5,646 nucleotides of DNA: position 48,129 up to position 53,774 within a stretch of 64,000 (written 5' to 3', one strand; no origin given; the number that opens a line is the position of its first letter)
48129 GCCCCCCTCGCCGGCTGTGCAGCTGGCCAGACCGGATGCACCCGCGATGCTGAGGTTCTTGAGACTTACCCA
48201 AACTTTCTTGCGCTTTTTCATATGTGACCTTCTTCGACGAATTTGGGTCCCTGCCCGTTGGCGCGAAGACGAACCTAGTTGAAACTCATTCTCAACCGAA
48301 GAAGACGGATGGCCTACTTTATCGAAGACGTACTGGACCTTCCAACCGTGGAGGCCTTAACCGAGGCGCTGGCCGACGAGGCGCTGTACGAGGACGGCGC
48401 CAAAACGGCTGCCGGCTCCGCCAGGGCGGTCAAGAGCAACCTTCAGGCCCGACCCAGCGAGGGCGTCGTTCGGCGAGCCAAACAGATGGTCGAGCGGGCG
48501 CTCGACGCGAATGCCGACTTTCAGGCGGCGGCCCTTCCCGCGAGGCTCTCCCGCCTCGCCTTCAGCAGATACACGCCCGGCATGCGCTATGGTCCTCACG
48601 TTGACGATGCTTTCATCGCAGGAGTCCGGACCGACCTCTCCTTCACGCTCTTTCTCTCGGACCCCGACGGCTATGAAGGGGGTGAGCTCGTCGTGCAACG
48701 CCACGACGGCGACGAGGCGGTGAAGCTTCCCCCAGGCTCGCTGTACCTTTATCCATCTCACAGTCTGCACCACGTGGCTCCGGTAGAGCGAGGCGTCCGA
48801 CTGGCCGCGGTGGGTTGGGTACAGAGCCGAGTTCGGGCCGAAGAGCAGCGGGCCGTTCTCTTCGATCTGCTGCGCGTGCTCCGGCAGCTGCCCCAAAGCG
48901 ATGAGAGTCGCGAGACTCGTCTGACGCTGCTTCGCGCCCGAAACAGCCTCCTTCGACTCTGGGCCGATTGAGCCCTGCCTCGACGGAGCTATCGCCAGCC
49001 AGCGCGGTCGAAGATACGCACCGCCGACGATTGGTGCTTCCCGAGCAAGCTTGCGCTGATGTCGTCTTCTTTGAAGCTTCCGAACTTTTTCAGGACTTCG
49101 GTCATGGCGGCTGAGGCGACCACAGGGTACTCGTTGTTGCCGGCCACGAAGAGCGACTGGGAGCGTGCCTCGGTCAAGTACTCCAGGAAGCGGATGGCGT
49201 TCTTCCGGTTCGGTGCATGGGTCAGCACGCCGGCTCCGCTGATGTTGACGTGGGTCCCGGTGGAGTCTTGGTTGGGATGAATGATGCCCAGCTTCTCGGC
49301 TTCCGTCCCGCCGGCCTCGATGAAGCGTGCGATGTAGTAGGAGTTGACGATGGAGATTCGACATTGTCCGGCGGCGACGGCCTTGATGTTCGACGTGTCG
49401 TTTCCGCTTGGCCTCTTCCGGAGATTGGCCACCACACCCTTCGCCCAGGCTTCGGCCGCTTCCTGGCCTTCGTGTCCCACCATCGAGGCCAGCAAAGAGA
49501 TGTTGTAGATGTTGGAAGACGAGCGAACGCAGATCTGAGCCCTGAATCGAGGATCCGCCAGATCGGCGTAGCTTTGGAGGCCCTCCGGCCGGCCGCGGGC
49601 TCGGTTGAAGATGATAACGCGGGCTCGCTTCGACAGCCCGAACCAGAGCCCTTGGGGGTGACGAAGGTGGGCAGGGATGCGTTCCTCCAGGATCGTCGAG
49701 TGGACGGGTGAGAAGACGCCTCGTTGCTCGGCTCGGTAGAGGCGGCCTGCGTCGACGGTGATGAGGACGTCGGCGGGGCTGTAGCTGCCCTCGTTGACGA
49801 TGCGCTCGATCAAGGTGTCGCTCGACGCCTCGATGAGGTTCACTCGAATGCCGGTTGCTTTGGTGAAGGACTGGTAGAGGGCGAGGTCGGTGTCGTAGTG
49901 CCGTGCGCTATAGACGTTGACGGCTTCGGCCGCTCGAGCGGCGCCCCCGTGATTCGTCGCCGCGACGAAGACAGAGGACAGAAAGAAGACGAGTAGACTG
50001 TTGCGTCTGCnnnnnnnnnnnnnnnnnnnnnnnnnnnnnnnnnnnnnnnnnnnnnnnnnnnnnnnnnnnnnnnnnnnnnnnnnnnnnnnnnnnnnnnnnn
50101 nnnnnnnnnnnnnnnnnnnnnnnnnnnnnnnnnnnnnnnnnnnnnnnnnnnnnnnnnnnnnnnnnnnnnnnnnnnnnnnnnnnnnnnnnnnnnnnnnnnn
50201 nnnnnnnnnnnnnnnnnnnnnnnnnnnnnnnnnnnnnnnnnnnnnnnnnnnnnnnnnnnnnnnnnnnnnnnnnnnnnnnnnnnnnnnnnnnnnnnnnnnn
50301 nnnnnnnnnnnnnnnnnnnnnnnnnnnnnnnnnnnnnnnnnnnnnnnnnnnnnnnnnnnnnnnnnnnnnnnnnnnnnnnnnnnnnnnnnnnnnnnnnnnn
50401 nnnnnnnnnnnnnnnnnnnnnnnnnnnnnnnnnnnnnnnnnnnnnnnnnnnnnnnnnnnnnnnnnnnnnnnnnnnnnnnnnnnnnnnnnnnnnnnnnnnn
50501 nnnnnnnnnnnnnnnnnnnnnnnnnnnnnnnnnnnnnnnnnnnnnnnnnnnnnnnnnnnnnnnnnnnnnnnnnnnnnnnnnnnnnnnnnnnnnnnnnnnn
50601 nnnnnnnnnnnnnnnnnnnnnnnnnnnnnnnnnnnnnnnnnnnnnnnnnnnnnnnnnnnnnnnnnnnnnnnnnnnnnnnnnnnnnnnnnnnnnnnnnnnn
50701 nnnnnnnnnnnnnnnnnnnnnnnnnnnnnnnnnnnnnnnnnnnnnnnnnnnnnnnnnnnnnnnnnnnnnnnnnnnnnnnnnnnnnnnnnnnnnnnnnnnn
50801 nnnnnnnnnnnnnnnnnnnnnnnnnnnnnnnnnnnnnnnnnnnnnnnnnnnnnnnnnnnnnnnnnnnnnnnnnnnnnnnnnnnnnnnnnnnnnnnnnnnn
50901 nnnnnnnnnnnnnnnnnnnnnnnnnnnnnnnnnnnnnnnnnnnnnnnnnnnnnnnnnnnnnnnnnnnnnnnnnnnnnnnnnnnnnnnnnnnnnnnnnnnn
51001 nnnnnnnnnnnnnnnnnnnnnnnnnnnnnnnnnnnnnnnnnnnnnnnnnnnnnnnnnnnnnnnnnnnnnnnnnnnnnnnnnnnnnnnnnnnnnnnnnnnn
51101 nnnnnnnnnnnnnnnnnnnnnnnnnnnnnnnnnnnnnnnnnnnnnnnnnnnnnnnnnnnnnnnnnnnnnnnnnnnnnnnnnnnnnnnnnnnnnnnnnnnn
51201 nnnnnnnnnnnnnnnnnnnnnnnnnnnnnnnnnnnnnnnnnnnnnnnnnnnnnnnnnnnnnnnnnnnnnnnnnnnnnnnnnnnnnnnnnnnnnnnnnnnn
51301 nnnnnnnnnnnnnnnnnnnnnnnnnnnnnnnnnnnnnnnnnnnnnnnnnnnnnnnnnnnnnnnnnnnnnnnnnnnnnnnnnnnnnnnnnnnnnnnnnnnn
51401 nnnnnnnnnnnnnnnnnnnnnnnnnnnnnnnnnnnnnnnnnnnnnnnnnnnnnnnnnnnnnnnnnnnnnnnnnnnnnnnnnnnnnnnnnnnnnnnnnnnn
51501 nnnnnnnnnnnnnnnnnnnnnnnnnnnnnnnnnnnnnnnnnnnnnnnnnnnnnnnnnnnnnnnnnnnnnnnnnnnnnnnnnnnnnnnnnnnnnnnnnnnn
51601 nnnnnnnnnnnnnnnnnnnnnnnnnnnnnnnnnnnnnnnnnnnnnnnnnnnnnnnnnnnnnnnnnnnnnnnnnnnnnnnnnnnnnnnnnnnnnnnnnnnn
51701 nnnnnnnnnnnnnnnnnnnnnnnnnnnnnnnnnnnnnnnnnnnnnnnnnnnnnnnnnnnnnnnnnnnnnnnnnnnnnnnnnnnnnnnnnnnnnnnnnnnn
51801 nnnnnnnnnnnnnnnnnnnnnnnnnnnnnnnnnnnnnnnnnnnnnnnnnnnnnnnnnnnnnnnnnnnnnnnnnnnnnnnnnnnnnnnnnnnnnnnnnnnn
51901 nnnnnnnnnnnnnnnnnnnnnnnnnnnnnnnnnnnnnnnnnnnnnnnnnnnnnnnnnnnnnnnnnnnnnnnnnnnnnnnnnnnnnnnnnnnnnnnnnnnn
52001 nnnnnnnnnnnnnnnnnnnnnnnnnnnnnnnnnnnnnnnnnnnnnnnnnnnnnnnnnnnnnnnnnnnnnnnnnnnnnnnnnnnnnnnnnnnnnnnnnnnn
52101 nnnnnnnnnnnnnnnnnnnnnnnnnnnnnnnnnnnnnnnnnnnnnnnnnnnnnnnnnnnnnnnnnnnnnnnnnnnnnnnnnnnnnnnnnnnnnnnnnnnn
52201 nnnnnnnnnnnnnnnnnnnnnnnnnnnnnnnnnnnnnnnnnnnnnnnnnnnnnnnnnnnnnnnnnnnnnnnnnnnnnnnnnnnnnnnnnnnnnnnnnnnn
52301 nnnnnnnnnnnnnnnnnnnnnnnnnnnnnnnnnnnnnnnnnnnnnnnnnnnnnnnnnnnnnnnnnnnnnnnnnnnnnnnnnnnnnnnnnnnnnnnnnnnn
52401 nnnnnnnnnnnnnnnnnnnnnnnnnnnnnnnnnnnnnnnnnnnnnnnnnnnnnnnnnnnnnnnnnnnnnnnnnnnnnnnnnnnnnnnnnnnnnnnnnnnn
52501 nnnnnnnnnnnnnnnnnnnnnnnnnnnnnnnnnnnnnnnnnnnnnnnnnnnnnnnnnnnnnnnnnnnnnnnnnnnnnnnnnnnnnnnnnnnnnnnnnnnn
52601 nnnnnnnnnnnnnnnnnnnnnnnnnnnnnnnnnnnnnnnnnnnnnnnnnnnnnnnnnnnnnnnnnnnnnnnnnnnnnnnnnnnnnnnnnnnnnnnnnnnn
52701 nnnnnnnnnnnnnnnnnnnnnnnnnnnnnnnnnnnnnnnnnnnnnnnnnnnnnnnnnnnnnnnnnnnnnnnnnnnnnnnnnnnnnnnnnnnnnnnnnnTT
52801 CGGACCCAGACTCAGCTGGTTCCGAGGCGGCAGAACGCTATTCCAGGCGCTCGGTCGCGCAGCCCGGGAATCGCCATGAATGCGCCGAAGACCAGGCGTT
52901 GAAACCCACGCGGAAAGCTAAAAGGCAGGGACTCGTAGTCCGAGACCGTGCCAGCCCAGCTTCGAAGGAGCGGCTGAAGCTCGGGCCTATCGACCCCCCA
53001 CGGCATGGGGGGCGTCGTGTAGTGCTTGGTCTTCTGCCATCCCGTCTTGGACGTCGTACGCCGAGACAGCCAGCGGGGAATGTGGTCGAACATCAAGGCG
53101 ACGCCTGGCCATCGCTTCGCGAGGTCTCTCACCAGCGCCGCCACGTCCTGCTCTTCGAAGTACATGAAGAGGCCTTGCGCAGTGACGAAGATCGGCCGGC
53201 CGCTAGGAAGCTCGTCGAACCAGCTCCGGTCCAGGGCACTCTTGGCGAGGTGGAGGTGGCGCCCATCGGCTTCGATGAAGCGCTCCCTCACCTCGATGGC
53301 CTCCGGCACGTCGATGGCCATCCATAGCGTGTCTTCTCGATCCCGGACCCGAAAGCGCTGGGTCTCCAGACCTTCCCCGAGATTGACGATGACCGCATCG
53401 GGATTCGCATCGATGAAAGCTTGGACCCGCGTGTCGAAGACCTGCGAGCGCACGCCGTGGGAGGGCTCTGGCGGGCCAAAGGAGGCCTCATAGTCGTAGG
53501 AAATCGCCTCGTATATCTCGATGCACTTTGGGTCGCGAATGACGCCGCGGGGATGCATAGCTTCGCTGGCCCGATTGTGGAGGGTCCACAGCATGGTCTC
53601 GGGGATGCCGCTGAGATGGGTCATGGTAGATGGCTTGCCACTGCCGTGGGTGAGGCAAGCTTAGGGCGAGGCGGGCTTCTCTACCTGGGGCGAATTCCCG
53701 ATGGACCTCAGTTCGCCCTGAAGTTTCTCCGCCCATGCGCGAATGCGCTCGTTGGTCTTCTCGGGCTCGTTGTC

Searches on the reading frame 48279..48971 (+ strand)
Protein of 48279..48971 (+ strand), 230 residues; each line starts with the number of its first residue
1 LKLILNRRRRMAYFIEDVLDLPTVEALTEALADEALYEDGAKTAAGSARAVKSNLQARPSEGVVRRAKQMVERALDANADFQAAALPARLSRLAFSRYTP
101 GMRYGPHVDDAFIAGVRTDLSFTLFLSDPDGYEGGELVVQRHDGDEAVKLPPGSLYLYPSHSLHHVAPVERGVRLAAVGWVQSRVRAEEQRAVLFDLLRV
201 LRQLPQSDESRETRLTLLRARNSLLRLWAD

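Call 68: search_protein_families(library=pfam, proteins=[window:48279-48971:+], max_evalue=0.0001)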
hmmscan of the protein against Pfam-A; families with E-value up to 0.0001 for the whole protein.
window:48279-48971:+ (230 aa): 1 family
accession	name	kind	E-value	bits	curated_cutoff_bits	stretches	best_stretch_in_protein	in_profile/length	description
PF13640.12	2OG-FeII_Oxy_3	-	7.4e-14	52.9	27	1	94-181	2-97/98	2OG-Fe(II) oxygenase superfamily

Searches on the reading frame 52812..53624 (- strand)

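Call 68: search_protein_families(library=pfam, proteins=[window:52812-53624:-], max_evalue=0.0001)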
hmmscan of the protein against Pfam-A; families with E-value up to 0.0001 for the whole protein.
window:52812-53624:- (270 aa): 1 family
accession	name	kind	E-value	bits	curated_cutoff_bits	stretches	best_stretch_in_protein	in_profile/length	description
PF04072.20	LCM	-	2.7e-09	37.6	22.3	1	54-168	63-186/187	Leucine carboxyl methyltransferase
